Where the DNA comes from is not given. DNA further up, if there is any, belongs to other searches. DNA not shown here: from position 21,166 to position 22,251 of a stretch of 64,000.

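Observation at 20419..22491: NTE-like cNMP-binding + patatin protein with an inserted, apparently catalytically dead ParA/MinD-like domain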

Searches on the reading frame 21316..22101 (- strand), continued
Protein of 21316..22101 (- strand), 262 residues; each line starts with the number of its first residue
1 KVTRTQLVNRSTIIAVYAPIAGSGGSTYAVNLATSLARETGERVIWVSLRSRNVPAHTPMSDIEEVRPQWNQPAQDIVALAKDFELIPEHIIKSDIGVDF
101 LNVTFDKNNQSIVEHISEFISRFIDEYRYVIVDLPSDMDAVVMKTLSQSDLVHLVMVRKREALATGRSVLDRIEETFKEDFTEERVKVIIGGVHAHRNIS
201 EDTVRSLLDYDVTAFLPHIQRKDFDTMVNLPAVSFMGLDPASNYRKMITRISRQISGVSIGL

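Call 61: search_protein_families(library=pfam, proteins=[P0232, P0245, P0255, P0257, P0313, P0319, P0330, P0340, P0297, P0268], max_evalue=0.01)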
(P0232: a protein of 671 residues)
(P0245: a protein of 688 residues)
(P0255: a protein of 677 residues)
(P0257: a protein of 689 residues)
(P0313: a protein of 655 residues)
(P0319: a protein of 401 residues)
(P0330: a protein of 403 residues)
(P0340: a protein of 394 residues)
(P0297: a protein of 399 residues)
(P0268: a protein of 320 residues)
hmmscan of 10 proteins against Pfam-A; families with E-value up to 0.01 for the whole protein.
P0232 (671 aa): 3 families
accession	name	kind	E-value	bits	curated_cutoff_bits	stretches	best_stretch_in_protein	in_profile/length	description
PF01734.28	Patatin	-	1.1e-33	117.6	27.7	1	392-553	1-190/191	Patatin-like phospholipase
PF00027.35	cNMP_binding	-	9.7e-24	83.6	27.5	1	38-124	2-88/89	Cyclic nucleotide-binding domain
PF13614.12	AAA_31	-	6.6e-05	23.4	27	1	252-321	108-177/177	AAA domain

P0245 (688 aa): 5 families
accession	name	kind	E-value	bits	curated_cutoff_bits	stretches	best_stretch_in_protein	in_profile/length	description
PF01734.28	Patatin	-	3.1e-30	106.2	27.7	1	397-559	1-190/191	Patatin-like phospholipase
PF00027.35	cNMP_binding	-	2.7e-23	82.2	27.5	1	40-126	2-88/89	Cyclic nucleotide-binding domain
PF13614.12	AAA_31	-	2.4e-08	34.6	27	1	156-324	2-176/177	AAA domain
PF01656.29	CbiA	-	7.3e-07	29.6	25.4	1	159-358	2-114/125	CobQ/CobB/MinD/ParA nucleotide binding domain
PF10609.15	ParA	-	1.9e-05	24.7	27.1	1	157-281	5-128/246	NUBPL iron-transfer P-loop NTPase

P0255 (677 aa): 5 families
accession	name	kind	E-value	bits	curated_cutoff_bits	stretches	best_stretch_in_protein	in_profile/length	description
PF01734.28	Patatin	-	6.4e-30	105.2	27.7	1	383-543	1-189/191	Patatin-like phospholipase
PF00027.35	cNMP_binding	-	2.9e-23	82.1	27.5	1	32-116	3-87/89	Cyclic nucleotide-binding domain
PF13614.12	AAA_31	-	5.4e-09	36.7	27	1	146-309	2-176/177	AAA domain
PF01656.29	CbiA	-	7.9e-05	23.1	25.4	1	156-326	9-54/125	CobQ/CobB/MinD/ParA nucleotide binding domain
PF03796.21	DnaB_C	-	0.0013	18.7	27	1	143-191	17-64/255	DnaB-like helicase C terminal domain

P0257 (689 aa): 5 families
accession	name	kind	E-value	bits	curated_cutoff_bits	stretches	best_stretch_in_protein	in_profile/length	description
PF01734.28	Patatin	-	6.1e-29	102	27.7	1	400-560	1-190/191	Patatin-like phospholipase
PF00027.35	cNMP_binding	-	5.5e-21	74.8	27.5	1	43-128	2-87/89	Cyclic nucleotide-binding domain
PF13614.12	AAA_31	-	3.4e-07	30.8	27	1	159-296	2-145/177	AAA domain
PF01656.29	CbiA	-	0.0001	22.7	25.4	1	162-199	2-38/125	CobQ/CobB/MinD/ParA nucleotide binding domain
PF10609.15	ParA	-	0.0062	16.4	27.1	0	159-197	4-41/246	NUBPL iron-transfer P-loop NTPase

P0313 (655 aa): 6 families
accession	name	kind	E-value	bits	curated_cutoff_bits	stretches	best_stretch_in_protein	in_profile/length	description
PF01734.28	Patatin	-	2e-34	119.9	27.7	1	370-531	1-190/191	Patatin-like phospholipase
PF13614.12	AAA_31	-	3.3e-09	37.3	27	1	141-178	2-38/177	AAA domain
PF00027.35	cNMP_binding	-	5.6e-09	36.3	27.5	1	33-112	3-88/89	Cyclic nucleotide-binding domain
PF01656.29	CbiA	-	2.3e-07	31.2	25.4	1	143-237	1-54/125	CobQ/CobB/MinD/ParA nucleotide binding domain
PF10609.15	ParA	-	6.2e-05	23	27.1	1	141-182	4-44/246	NUBPL iron-transfer P-loop NTPase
PF06564.18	CBP_BcsQ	-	0.0021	18.1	21.3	0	150-179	11-39/234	Cellulose biosynthesis protein BcsQ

P0319 (401 aa): 13 families
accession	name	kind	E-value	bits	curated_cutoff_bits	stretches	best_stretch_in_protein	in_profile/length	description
PF01656.29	CbiA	-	1.2e-10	41.9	25.4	1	141-342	1-112/125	CobQ/CobB/MinD/ParA nucleotide binding domain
PF13614.12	AAA_31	-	3.6e-10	40.5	27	1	139-291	2-156/177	AAA domain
PF10609.15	ParA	-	3.9e-09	36.7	27.1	1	139-209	4-75/246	NUBPL iron-transfer P-loop NTPase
PF00072.30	Response_reg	-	1e-08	35.8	30.2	1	13-123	1-111/111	Response regulator receiver domain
PF00142.24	Fer4_NifH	-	2.6e-06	27.6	25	0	281-378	147-246/271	4Fe-4S iron sulfur cluster binding proteins, NifH/frxC family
PF02374.21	ArsA_ATPase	-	3.4e-05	23.7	24.3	1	143-174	5-35/305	Anion-transporting ATPase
PF09140.17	MipZ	-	0.0012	18.6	20.7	1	140-274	2-121/262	ATPase MipZ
PF06564.18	CBP_BcsQ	-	0.002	18.1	21.3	0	140-177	3-39/234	Cellulose biosynthesis protein BcsQ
PF03796.21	DnaB_C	-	0.0027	17.6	27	1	142-259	22-136/255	DnaB-like helicase C terminal domain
PF03215.21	Rad17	-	0.0037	17.7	23.8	0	120-178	29-84/186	Rad17 P-loop domain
PF13481.12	AAA_25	-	0.0049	16.9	27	1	134-167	28-59/195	AAA domain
PF05729.18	NACHT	-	0.0061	16.8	26.7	0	144-180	5-42/167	NACHT domain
PF20720.3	nSTAND3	-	0.0067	16.6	27.2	0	144-187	22-61/155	Novel STAND NTPase 3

P0330 (403 aa): 7 families
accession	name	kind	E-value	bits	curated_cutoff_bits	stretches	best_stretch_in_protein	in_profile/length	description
PF00072.30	Response_reg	-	1.5e-27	96.4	30.2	1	8-119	2-111/111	Response regulator receiver domain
PF13614.12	AAA_31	-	6.6e-19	69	27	1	145-299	2-159/177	AAA domain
PF10609.15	ParA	-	3.5e-17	63.1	27.1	1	145-381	4-245/246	NUBPL iron-transfer P-loop NTPase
PF01656.29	CbiA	-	3.7e-12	46.8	25.4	1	147-352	1-117/125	CobQ/CobB/MinD/ParA nucleotide binding domain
PF00142.24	Fer4_NifH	-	4.2e-09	36.7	25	1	151-386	6-249/271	4Fe-4S iron sulfur cluster binding proteins, NifH/frxC family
PF09140.17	MipZ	-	4.2e-08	33.2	20.7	1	146-284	2-126/262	ATPase MipZ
PF06564.18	CBP_BcsQ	-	4e-05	23.7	21.3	0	245-291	103-149/234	Cellulose biosynthesis protein BcsQ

P0340 (394 aa): 8 families
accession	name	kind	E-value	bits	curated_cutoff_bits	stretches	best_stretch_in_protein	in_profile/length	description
PF13614.12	AAA_31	-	5e-18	66.1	27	1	136-299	2-168/177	AAA domain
PF01656.29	CbiA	-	5.2e-13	49.5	25.4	1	138-350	1-124/125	CobQ/CobB/MinD/ParA nucleotide binding domain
PF10609.15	ParA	-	1.1e-12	48.3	27.1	1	136-319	4-182/246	NUBPL iron-transfer P-loop NTPase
PF09140.17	MipZ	-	7.5e-08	32.4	20.7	1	137-279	2-128/262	ATPase MipZ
PF02374.21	ArsA_ATPase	-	5.4e-05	23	24.3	1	138-174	3-38/305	Anion-transporting ATPase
PF13481.12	AAA_25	-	0.0013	18.8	27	1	129-203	22-99/195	AAA domain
PF16575.11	CLP1_P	-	0.0033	17.7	26.6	0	147-182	5-39/188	mRNA cleavage and polyadenylation factor CLP1 P-loop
PF06564.18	CBP_BcsQ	-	0.0061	16.6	21.3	0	137-173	3-38/234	Cellulose biosynthesis protein BcsQ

P0297 (399 aa): 9 families
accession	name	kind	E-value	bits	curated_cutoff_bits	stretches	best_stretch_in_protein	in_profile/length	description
PF13614.12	AAA_31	-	5.8e-17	62.6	27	1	143-305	2-166/177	AAA domain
PF10609.15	ParA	-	8.9e-12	45.4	27.1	1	144-297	5-155/246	NUBPL iron-transfer P-loop NTPase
PF01656.29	CbiA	-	1.7e-11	44.6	25.4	1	146-359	2-125/125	CobQ/CobB/MinD/ParA nucleotide binding domain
PF00072.30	Response_reg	-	2.2e-11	44.3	30.2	1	7-117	1-110/111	Response regulator receiver domain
PF00142.24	Fer4_NifH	-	5.7e-06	26.4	25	1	145-368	3-233/271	4Fe-4S iron sulfur cluster binding proteins, NifH/frxC family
PF02374.21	ArsA_ATPase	-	0.00035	20.3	24.3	0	147-266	5-134/305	Anion-transporting ATPase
PF09140.17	MipZ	-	0.0011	18.8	20.7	1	147-275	5-118/262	ATPase MipZ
PF13481.12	AAA_25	-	0.0012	19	27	1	115-197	6-84/195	AAA domain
PF06564.18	CBP_BcsQ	-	0.0065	16.5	21.3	0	144-181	3-39/234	Cellulose biosynthesis protein BcsQ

P0268 (320 aa): 9 families
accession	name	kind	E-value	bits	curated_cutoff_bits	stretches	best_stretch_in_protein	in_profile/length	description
PF13614.12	AAA_31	-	6.3e-16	59.2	27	1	48-207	2-164/177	AAA domain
PF10609.15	ParA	-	4.7e-15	56.1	27.1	1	48-210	4-163/246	NUBPL iron-transfer P-loop NTPase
PF01656.29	CbiA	-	1.5e-11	44.8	25.4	1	50-177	1-54/125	CobQ/CobB/MinD/ParA nucleotide binding domain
PF09140.17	MipZ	-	8.5e-08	32.3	20.7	1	49-181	2-120/262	ATPase MipZ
PF06564.18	CBP_BcsQ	-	2.5e-07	30.9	21.3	1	49-203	3-158/234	Cellulose biosynthesis protein BcsQ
PF13481.12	AAA_25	-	8.9e-05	22.6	27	1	50-168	35-151/195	AAA domain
PF02374.21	ArsA_ATPase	-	0.00054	19.7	24.3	1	53-80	6-33/305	Anion-transporting ATPase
PF16575.11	CLP1_P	-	0.0027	18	26.6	1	58-94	4-39/188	mRNA cleavage and polyadenylation factor CLP1 P-loop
PF03796.21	DnaB_C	-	0.0035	17.2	27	1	52-105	23-75/255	DnaB-like helicase C terminal domain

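Call 62: list_cluster_members(proteins=[P0232, P0233, P0245, P0255, P0257, P0258, P0270, P0295, P0313, P0330])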
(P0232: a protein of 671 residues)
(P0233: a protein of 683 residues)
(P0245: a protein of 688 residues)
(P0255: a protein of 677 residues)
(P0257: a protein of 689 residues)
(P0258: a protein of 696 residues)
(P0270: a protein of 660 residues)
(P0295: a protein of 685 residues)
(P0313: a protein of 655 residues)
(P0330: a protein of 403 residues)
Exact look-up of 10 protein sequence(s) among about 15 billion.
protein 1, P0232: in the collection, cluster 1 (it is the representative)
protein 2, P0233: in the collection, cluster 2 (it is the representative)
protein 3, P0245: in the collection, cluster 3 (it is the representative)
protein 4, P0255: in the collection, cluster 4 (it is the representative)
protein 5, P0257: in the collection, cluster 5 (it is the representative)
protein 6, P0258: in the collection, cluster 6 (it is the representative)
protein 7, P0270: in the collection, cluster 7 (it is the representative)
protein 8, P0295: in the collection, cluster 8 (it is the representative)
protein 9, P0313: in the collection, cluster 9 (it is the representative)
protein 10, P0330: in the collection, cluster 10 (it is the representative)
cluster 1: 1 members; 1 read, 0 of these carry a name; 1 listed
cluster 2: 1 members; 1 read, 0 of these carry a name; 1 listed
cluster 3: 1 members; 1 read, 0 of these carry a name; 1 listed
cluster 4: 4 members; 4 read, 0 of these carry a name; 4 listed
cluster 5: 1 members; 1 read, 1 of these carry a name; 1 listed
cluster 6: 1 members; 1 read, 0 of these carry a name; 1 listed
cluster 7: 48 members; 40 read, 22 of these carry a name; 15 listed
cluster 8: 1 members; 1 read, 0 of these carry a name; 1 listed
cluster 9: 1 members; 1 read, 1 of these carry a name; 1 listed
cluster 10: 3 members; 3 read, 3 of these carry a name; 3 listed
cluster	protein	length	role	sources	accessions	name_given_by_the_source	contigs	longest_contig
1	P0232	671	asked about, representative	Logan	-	-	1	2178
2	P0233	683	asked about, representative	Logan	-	-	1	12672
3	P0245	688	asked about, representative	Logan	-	-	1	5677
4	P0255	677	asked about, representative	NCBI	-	-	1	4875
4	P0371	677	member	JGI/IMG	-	-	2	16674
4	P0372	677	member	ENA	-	-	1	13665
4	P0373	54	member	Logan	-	-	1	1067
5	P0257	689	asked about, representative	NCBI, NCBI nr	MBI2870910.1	MAG: patatin-like phospholipase family protein [Candidatus Omnitrophica bacterium] | patatin-like phospholipase family protein [Candidatus Omnitrophota bacterium]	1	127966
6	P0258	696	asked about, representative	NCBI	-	-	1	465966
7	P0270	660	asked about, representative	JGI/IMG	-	NTE family protein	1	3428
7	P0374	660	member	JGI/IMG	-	NTE family protein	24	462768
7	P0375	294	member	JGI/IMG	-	NTE family protein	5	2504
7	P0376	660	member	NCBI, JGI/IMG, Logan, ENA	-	NTE family protein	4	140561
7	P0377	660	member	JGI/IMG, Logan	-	NTE family protein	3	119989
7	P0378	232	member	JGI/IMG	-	NTE family protein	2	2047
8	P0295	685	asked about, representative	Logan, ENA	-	-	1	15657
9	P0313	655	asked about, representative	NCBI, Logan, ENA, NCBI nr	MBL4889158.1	MAG: patatin-like phospholipase family protein [Candidatus Lindowbacteria bacterium] | patatin-like phospholipase family protein [Candidatus Lindowbacteria bacterium]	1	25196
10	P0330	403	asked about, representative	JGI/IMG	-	pilus assembly protein CpaE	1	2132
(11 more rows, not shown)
